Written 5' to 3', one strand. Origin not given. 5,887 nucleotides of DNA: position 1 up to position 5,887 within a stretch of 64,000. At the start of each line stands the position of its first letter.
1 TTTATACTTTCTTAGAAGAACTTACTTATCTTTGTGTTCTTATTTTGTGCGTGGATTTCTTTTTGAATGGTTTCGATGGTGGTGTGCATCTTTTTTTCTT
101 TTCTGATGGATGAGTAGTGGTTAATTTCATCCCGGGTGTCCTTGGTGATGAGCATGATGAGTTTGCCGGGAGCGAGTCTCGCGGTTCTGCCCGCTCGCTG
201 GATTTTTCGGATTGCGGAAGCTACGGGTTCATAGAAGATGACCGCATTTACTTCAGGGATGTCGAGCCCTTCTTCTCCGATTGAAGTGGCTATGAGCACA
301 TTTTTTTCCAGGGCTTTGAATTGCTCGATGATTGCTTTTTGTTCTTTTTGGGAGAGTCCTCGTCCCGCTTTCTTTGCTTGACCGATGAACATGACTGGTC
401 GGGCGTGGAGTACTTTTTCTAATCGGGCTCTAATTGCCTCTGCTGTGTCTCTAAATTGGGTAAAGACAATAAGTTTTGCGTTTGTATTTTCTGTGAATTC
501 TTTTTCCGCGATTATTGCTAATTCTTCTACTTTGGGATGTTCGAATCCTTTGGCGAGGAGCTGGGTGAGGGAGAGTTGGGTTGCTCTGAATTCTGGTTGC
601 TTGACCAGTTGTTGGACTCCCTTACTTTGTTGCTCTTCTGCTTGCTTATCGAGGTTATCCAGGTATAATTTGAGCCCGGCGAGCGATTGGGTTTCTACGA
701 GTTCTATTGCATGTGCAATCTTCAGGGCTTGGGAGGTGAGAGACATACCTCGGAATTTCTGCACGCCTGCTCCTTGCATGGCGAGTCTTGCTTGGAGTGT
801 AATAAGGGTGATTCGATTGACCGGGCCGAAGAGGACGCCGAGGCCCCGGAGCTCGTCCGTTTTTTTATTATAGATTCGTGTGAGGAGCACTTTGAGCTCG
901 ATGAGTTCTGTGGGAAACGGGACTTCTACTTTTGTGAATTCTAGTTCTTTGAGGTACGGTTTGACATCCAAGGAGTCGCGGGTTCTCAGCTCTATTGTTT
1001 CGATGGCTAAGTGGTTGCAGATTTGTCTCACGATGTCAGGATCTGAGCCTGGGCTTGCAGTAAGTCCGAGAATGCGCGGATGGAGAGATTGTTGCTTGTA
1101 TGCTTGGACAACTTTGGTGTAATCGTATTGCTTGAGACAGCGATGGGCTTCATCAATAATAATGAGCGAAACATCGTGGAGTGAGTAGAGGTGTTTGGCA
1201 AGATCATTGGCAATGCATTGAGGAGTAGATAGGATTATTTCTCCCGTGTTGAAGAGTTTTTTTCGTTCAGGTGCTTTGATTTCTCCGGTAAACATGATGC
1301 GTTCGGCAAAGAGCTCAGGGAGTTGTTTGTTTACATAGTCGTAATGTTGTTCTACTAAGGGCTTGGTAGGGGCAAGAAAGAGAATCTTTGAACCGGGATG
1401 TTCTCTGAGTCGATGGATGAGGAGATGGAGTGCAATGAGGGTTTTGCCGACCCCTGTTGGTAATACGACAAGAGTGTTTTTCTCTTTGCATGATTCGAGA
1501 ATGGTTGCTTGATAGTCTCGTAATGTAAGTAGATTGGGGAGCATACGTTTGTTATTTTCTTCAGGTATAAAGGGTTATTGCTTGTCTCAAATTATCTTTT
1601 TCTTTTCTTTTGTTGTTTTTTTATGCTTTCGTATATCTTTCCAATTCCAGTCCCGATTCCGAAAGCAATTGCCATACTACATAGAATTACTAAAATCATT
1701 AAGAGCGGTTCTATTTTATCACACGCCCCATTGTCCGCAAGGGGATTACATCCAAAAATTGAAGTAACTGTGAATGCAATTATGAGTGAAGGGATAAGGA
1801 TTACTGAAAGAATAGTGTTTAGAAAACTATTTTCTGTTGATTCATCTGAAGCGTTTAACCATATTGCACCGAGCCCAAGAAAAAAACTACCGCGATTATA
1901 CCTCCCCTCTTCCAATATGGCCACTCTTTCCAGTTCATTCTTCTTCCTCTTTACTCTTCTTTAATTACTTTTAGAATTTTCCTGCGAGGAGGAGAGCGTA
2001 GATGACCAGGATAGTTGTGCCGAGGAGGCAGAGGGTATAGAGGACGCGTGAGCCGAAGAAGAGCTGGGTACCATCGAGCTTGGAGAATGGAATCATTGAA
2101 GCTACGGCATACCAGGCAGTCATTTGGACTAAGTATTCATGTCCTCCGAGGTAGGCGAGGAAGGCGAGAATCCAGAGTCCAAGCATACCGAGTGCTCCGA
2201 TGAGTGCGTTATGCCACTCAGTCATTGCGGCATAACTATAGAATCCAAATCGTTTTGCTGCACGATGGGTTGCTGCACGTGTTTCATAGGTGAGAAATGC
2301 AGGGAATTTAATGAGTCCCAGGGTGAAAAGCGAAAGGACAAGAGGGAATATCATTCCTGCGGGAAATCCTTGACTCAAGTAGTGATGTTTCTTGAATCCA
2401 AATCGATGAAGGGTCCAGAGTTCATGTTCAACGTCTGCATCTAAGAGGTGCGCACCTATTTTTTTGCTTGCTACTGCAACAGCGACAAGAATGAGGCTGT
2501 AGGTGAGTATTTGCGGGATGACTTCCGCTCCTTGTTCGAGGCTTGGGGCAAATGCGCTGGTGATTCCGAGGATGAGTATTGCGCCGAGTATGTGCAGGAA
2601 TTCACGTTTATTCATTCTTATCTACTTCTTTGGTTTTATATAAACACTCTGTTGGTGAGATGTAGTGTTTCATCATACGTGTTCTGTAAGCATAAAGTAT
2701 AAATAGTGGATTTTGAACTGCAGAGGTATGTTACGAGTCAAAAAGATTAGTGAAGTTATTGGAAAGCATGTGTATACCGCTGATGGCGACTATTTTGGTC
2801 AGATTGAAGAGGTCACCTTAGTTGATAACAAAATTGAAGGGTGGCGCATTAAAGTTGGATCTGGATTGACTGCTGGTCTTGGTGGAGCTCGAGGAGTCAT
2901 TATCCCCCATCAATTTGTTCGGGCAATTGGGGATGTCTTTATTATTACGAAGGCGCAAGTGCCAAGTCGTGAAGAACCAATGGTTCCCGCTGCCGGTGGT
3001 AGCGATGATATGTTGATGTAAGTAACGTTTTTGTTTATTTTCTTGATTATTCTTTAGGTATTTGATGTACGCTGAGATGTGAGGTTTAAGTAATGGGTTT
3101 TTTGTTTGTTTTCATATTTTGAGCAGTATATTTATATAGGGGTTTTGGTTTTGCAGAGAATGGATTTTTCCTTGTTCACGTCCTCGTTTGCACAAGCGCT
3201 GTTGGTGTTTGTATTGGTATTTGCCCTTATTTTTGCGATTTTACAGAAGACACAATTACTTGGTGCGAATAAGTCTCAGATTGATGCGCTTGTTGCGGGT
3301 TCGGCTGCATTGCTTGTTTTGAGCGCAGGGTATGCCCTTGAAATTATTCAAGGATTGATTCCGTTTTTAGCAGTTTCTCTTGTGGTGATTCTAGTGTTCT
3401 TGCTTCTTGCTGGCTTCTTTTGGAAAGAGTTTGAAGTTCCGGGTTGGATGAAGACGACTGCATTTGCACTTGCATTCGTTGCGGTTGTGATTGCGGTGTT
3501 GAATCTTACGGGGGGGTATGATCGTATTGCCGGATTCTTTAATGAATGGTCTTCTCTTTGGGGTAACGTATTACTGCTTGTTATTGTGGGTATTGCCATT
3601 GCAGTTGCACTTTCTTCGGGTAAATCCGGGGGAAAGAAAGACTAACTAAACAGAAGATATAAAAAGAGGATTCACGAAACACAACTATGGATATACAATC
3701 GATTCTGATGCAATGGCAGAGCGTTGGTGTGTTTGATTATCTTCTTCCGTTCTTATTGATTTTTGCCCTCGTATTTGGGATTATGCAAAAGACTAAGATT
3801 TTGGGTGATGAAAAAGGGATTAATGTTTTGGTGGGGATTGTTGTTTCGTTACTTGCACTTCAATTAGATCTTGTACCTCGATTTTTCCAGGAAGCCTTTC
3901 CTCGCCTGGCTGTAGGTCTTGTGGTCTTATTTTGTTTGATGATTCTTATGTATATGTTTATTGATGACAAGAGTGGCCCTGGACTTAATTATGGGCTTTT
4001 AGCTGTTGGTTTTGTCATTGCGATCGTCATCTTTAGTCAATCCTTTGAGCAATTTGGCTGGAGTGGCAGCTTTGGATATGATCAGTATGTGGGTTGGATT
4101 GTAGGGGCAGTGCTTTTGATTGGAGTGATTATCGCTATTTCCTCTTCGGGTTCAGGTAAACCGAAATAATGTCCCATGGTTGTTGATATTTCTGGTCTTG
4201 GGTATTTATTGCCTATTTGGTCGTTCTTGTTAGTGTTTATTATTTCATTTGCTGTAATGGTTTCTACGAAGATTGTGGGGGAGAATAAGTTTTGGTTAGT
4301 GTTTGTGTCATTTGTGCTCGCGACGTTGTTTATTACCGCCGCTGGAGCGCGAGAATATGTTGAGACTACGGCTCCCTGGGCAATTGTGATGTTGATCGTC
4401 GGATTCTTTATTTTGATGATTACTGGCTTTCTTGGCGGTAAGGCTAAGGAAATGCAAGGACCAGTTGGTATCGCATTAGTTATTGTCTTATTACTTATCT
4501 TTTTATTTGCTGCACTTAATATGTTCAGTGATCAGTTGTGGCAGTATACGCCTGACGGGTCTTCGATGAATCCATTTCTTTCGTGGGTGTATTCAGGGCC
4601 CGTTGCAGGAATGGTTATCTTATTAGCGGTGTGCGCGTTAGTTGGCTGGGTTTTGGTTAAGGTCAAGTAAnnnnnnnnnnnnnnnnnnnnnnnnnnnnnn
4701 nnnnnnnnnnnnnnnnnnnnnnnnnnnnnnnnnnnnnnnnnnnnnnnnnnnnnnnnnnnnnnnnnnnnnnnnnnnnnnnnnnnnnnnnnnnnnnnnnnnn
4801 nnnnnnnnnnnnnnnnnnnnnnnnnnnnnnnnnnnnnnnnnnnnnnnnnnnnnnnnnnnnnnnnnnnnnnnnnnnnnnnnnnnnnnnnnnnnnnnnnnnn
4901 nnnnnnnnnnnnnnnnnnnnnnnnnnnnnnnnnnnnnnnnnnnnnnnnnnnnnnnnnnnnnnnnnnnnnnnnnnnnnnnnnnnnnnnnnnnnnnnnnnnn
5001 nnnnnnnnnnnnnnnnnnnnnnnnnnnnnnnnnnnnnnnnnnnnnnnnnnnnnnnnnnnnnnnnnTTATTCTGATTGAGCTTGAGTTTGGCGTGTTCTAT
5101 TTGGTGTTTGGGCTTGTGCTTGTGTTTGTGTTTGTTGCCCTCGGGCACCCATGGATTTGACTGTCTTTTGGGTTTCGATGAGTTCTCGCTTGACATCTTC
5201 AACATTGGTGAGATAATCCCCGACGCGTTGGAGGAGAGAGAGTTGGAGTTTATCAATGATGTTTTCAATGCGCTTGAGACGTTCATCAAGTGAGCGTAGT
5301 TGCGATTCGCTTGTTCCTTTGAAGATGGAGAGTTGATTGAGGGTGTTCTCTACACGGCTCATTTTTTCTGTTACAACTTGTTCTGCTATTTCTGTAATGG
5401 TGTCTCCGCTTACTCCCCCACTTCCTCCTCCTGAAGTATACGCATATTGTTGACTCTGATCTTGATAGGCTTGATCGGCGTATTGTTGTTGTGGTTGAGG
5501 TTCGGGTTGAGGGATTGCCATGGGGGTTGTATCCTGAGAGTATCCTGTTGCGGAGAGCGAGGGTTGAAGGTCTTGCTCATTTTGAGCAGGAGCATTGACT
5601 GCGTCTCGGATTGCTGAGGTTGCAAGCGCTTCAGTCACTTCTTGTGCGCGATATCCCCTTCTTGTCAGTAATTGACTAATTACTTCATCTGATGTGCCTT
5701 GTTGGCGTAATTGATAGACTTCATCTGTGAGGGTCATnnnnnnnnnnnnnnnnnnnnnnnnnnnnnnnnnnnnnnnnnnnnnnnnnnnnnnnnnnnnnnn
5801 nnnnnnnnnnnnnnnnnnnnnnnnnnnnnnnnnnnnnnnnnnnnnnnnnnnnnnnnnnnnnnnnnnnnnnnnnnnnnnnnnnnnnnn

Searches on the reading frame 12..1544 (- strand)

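Call 80: search_protein_families(library=pfam, max_evalue=0.001, proteins=[window:12-1544:-])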
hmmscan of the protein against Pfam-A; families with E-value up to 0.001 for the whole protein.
window:12-1544:- (510 aa): 7 families
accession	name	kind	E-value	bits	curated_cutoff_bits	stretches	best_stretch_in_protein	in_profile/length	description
PF00270.35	DEAD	-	1.2e-25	90.6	26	1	11-168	3-163/167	DEAD/DEAH box helicase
PF04851.21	ResIII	-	3.8e-25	89.1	22.5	1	6-165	2-162/164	Type III restriction enzyme, res subunit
PF00271.37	Helicase_C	-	6e-22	78.4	23.5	1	349-457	9-109/110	Helicase conserved C-terminal domain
PF21210.2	RNA_helicase_helical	-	4.5e-10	40.1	27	1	264-320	48-104/108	Putative ATP-dependent RNA helicase, helical bundle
PF09848.15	SLFN-g3_helicase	-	0.00014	21.7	24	1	30-143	10-98/354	Schlafen group 3, DNA/RNA helicase domain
PF22590.2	Cas3-like_C_2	-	0.00028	21.6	27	1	368-456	16-103/106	CRISPR-associated nuclease/helicase Cas3, C-terminal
PF13401.12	AAA_22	-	0.00032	21.5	27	0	24-138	8-97/130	AAA domain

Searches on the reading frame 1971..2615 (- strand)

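Call 17: search_protein_families(library=pfam, max_evalue=1, proteins=[window:1971-2615:-])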
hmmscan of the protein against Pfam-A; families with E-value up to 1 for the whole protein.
window:1971-2615:- (214 aa): 1 family
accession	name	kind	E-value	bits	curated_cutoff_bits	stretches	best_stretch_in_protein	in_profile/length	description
PF03270.18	DUF269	-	0.12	13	25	0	115-139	82-106/121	Protein of unknown function, DUF269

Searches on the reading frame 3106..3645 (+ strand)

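Call 17: search_protein_families(library=pfam, max_evalue=1, proteins=[window:3106-3645:+])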
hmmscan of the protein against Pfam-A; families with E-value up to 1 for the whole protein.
window:3106-3645:+ (179 aa): 2 families
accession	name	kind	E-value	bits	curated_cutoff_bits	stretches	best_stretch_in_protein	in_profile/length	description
PF12159.13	DUF3593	-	0.11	13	25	0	10-74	12-76/88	Protein of unknown function (DUF3593)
PF07695.17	7TMR-DISM_7TM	-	0.26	11.6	29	1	27-166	63-203/205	7TM diverse intracellular signalling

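Call 91: search_protein_families(library=ncbifam, max_evalue=0.01, proteins=[window:3106-3645:+])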
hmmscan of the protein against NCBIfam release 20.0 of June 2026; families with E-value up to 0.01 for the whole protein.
window:3106-3645:+ (179 aa): 0 families

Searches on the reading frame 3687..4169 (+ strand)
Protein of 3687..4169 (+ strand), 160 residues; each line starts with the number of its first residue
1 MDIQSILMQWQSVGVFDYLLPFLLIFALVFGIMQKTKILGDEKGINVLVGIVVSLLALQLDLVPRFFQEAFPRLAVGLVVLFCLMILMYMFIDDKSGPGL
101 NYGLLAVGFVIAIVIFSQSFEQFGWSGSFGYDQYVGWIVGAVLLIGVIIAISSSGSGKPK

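Call 17: search_protein_families(library=pfam, max_evalue=1, proteins=[window:3687-4169:+])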
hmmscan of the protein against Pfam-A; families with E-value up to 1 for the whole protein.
window:3687-4169:+ (160 aa): 2 families
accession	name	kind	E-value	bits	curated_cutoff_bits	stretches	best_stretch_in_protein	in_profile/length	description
PF11992.13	TgpA_N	-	0.23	10.8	30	1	22-150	53-174/333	TgpA N-terminal domain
PF07907.16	YibE_F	-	0.25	11.3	27.2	1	31-150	7-133/241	YibE/F-like protein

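Call 91: search_protein_families(library=ncbifam, max_evalue=0.01, proteins=[window:3687-4169:+])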
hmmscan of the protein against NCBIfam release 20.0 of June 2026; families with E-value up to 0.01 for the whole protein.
window:3687-4169:+ (160 aa): 0 families

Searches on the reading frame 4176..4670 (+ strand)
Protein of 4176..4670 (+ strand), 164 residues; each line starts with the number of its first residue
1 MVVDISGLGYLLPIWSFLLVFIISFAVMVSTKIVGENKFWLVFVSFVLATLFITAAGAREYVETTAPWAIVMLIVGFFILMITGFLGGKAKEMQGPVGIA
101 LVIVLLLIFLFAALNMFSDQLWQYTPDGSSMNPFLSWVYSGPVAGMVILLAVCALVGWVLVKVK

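Call 17: search_protein_families(library=pfam, max_evalue=1, proteins=[window:4176-4670:+])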
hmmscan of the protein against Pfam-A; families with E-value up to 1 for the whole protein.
window:4176-4670:+ (164 aa): 1 family
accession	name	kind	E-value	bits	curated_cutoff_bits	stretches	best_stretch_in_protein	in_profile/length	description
PF01757.29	Acyl_transf_3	-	0.012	15.1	31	1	8-154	119-259/326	Acyltransferase domain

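Call 91: search_protein_families(library=ncbifam, max_evalue=0.01, proteins=[window:4176-4670:+])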
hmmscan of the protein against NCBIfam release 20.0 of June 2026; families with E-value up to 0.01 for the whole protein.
window:4176-4670:+ (164 aa): 1 family
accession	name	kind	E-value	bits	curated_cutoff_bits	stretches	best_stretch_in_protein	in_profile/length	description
NF033861.1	sm_mem_Ecr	equivalog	0.0056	16.4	33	1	99-123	6-30/46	Ecr family regulatory small membrane protein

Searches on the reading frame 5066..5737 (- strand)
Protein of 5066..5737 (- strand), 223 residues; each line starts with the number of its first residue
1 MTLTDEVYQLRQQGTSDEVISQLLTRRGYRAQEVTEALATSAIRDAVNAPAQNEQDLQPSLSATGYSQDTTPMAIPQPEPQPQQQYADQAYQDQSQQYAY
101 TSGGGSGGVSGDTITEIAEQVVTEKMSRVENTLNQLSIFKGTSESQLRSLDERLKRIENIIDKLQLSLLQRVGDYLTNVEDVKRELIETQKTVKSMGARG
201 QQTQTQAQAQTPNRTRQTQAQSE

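Call 17: search_protein_families(library=pfam, max_evalue=1, proteins=[window:5066-5737:-])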
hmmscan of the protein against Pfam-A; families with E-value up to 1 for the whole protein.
window:5066-5737:- (223 aa): 6 families
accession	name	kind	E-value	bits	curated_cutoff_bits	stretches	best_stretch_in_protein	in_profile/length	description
PF16717.10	RAC_head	-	0.011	17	27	1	129-206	18-95/98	Ribosome-associated complex head domain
PF11214.13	Med2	-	0.035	14.7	26.8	1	128-192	25-88/100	Mediator complex subunit 2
PF08542.16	Rep_fac_C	-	0.05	14.4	23.6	0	112-175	4-68/88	Replication factor C C-terminal domain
PF08587.17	UBA_2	-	0.07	13.6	23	1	17-41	3-27/45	Ubiquitin associated domain (UBA)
PF24625.1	DUF7626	-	0.11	12.7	27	1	7-28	9-30/55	Domain of unknown function (DUF7626)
PF05008.21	V-SNARE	-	0.48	11.4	25.9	0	120-167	10-58/92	Vesicle transport v-SNARE protein N-terminus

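Call 91: search_protein_families(library=ncbifam, max_evalue=0.01, proteins=[window:5066-5737:-])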
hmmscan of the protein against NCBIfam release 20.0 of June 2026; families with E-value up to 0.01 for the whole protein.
window:5066-5737:- (223 aa): 0 families
